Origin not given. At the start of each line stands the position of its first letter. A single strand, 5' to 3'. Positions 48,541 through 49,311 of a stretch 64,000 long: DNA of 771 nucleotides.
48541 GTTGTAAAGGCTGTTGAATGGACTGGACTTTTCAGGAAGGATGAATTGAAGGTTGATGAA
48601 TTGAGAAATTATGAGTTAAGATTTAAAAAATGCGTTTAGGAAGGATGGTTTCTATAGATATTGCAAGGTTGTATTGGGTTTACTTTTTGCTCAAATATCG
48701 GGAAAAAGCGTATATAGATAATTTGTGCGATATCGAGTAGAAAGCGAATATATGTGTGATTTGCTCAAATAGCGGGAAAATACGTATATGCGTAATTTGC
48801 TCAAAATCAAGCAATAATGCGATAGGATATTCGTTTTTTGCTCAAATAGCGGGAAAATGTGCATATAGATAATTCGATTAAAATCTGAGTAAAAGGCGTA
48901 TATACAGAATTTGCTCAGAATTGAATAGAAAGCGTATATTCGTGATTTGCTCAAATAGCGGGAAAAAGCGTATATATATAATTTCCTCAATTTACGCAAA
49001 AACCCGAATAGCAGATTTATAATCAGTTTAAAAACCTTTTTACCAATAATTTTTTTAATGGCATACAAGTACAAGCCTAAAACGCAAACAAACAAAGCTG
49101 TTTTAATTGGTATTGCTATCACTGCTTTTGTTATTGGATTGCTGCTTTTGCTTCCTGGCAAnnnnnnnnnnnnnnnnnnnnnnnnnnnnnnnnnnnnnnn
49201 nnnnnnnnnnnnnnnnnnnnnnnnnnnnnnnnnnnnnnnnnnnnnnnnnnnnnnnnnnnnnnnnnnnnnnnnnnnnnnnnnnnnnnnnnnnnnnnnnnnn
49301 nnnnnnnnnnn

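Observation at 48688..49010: Intergenic array of about nine degenerate 37-bp tandem repeats with alternating conserved and diverged copies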

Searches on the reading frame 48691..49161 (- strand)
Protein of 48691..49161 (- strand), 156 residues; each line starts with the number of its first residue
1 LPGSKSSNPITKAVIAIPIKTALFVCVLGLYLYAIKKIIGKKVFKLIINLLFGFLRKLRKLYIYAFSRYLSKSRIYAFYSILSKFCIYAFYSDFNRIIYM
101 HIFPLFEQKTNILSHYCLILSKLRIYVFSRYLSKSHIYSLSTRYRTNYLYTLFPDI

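Call 10: search_protein_families(library=pfam, proteins=[window:48691-49161:-], max_evalue=0.01)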
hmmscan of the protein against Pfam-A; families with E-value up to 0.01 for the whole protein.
window:48691-49161:- (156 aa): 0 families

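Call 50: search_protein_representatives(protein=window:48691-49161:-)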
Query: 156 residues. Proteins with E-value up to 0.001 (for the whole library): 0; up to 1e-10: 0; up to 1e-30: 0. The best 0 are listed.

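Call 78: list_cluster_members(proteins=[P0001, P0007, P0008, window:48691-49161:-])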
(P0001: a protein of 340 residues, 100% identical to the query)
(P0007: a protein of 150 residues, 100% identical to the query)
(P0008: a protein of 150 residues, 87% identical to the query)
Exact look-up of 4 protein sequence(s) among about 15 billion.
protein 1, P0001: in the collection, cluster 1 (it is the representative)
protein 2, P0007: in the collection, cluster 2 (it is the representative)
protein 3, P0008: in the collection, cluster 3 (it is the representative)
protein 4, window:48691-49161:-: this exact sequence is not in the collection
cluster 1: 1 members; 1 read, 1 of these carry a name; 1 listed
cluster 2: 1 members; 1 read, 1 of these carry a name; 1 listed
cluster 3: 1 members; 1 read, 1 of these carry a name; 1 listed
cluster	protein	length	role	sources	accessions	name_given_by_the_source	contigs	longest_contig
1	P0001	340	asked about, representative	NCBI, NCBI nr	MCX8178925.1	MAG: hypothetical protein N3D75_03800 [Candidatus Aenigmarchaeota archaeon] | hypothetical protein [Candidatus Aenigmarchaeota archaeon]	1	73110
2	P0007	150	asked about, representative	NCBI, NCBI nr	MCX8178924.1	MAG: class I SAM-dependent methyltransferase [Candidatus Aenigmarchaeota archaeon] | class I SAM-dependent methyltransferase [Candidatus Aenigmarchaeota archaeon]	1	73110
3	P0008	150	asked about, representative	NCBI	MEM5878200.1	MAG: class I SAM-dependent methyltransferase [Candidatus Aenigmatarchaeota archaeon]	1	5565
